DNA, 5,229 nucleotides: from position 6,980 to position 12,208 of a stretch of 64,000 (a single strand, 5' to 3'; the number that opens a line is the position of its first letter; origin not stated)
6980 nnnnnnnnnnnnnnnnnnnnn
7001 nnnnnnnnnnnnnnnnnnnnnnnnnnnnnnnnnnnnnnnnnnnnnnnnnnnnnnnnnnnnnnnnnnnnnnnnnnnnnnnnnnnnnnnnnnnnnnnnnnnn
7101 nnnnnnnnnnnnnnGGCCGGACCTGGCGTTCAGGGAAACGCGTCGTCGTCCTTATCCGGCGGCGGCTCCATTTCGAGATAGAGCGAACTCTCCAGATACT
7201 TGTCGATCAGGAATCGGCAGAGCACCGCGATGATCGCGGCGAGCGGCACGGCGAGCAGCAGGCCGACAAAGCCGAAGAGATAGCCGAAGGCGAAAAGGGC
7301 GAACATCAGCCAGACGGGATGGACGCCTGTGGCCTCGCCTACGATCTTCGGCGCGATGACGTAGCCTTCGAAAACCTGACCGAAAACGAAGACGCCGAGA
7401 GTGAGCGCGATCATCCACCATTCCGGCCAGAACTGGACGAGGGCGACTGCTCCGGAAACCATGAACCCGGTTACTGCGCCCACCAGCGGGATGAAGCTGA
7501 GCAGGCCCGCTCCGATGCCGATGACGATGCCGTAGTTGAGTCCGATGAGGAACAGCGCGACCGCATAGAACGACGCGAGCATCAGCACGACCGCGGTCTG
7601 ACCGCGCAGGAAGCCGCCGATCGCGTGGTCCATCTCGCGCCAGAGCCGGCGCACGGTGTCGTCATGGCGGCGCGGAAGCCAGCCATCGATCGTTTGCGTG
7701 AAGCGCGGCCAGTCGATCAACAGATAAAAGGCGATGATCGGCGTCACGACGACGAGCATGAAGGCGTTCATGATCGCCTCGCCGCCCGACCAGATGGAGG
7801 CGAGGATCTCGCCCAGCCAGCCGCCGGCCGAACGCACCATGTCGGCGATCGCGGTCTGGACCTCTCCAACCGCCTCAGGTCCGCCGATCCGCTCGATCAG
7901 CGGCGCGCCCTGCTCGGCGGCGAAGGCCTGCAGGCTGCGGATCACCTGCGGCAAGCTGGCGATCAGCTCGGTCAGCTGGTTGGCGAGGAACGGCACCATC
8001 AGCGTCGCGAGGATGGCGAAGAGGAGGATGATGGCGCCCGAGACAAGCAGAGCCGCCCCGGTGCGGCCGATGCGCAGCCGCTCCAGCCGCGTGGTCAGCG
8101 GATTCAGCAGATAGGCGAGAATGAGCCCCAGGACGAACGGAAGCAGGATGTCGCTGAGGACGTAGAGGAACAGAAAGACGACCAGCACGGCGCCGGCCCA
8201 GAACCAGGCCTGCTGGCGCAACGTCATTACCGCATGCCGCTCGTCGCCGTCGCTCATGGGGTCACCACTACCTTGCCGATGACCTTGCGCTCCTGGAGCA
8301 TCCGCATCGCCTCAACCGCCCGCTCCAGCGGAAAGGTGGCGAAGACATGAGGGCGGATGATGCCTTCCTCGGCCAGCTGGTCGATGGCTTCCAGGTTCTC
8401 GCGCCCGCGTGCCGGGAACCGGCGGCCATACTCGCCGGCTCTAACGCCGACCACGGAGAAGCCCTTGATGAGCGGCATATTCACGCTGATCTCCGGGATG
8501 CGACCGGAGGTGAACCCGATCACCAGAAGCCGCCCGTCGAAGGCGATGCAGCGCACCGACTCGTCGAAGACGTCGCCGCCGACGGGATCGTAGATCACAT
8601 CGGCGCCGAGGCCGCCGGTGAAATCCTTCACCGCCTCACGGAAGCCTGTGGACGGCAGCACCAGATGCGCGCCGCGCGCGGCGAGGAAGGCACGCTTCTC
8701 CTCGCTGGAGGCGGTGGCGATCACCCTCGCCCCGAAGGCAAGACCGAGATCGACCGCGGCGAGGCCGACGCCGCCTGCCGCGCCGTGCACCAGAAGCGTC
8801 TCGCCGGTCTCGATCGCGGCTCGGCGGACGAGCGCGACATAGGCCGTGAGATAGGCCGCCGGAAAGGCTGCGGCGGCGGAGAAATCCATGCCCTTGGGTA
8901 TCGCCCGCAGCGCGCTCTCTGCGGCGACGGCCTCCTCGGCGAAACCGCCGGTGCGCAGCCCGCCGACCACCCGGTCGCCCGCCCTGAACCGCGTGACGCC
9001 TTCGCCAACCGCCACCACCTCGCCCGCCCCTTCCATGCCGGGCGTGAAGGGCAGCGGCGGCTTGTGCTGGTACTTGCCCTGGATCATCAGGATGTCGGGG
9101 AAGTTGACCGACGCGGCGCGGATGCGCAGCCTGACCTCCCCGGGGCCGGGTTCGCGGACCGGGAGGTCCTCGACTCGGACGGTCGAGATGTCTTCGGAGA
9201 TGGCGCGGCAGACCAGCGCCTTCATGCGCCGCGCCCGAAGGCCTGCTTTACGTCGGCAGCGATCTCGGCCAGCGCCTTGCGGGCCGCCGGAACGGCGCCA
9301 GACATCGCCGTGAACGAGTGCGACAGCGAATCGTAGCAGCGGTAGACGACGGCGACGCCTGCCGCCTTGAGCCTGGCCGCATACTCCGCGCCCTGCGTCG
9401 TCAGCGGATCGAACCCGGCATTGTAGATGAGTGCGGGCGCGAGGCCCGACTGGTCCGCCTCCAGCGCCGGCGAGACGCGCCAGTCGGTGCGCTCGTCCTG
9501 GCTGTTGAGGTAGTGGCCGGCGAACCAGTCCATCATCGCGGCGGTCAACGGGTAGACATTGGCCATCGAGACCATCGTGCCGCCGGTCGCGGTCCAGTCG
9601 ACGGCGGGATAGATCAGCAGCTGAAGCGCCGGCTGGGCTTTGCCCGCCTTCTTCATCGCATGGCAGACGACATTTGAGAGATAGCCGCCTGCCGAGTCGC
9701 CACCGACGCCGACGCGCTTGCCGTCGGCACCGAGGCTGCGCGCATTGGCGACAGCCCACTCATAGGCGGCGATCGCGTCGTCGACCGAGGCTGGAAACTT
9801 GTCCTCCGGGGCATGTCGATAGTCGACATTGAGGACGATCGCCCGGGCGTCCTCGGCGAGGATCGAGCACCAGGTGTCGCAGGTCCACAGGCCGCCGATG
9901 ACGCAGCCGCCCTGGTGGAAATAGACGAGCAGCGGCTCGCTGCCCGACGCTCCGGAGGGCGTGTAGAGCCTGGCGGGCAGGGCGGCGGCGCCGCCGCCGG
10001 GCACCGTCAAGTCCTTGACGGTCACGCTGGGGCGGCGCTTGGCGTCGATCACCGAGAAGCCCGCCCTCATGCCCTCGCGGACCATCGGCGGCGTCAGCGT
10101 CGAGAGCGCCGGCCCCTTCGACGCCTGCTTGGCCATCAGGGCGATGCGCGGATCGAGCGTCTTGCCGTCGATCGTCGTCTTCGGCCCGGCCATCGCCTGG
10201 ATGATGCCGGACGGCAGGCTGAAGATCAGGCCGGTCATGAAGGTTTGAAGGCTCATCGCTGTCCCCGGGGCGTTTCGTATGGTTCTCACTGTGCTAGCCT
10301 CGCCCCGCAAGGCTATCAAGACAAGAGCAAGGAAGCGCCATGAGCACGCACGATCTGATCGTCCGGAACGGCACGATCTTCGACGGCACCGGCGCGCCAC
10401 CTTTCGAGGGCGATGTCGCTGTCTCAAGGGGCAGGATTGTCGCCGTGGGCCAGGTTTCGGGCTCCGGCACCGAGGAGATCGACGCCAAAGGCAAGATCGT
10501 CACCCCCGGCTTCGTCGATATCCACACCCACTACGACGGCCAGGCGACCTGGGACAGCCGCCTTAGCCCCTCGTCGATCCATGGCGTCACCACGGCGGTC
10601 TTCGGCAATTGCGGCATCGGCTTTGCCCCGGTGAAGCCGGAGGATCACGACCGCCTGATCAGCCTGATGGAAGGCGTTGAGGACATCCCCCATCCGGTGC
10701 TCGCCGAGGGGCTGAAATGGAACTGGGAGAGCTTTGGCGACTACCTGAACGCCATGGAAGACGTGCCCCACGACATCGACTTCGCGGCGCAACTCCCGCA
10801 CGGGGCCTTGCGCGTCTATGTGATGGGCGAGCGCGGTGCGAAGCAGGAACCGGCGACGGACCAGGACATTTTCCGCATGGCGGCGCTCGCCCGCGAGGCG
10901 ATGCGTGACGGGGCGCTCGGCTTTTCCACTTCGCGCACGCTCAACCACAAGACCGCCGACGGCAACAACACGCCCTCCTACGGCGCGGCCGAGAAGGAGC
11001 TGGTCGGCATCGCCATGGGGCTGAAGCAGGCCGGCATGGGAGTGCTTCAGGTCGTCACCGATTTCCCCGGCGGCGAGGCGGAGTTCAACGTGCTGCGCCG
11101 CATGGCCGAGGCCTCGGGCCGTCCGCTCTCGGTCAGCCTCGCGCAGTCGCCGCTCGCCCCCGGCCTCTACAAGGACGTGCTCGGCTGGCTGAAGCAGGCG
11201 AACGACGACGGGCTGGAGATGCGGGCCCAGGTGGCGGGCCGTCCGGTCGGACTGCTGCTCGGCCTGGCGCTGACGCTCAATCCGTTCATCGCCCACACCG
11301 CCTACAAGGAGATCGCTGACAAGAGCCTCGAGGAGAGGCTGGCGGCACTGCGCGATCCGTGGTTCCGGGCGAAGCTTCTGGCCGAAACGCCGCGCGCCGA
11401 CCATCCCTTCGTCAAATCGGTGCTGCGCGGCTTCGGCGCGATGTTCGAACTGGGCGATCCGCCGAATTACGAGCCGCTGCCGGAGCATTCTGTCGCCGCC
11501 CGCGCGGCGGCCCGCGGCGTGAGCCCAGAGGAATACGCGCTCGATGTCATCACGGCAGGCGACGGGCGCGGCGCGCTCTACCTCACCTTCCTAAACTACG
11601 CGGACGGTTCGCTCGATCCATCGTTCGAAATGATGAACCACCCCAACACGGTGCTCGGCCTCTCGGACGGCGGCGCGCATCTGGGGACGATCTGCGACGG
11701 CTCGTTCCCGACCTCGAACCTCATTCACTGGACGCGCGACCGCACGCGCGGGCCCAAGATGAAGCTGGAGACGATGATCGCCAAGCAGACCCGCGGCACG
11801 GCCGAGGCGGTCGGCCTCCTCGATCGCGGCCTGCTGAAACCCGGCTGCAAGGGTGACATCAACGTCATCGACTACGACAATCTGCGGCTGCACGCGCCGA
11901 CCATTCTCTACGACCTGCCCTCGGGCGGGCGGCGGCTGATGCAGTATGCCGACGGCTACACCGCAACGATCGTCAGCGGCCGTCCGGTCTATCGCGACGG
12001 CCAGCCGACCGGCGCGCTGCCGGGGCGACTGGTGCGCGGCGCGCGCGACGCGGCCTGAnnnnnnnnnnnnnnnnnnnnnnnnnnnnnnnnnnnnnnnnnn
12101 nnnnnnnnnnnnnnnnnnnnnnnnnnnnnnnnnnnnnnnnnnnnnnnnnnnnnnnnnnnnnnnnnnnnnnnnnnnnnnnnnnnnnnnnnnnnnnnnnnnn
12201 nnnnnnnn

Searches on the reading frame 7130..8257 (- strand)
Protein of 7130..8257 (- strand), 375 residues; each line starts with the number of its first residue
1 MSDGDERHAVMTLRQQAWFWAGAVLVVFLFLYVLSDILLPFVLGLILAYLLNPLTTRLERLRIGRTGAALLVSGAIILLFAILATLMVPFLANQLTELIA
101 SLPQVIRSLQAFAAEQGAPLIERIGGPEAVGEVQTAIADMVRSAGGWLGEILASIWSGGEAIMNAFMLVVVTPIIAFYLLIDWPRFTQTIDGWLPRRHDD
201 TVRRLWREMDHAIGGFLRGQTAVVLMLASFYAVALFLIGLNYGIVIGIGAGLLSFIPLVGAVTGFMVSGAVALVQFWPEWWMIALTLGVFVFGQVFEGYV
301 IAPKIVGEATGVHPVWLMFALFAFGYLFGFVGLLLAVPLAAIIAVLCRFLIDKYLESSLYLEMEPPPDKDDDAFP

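Call 95: search_protein_families(library=pfam, proteins=[window:7130-8257:-], max_evalue=0.00001)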
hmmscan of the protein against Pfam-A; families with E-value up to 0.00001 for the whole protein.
window:7130-8257:- (375 aa): 1 family
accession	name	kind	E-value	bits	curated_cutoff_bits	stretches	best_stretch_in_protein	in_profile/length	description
PF01594.21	AI-2E_transport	-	5.1e-62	210.4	34.3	1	23-347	7-323/327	AI-2E family transporter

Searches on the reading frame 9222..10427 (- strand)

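Call 95: search_protein_families(library=pfam, proteins=[window:9222-10427:-], max_evalue=0.00001)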
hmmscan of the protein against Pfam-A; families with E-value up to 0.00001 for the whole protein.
window:9222-10427:- (401 aa): 3 families
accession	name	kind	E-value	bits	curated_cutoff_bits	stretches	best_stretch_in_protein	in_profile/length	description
PF07859.19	Abhydrolase_3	-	1.1e-62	212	25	1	167-373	1-209/210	alpha/beta hydrolase fold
PF20434.5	BD-FAE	-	4.1e-13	49.8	26.8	1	154-256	3-108/215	BD-FAE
PF00326.27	Peptidase_S9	-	2e-06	27.9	22.6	1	214-373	44-190/213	Prolyl oligopeptidase family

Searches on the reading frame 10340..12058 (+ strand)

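Call 9: search_protein_families(library=pfam, proteins=[window:10340-12058:+], max_evalue=0.001)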
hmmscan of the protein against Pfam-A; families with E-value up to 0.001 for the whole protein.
window:10340-12058:+ (572 aa): 2 families
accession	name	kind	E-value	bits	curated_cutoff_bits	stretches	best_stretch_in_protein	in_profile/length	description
PF07969.17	Amidohydro_3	-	1.7e-64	219.5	29.7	1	45-551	1-472/472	Amidohydrolase family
PF01979.26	Amidohydro_1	-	2.4e-07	30.8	25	0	443-522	241-326/345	Amidohydrolase family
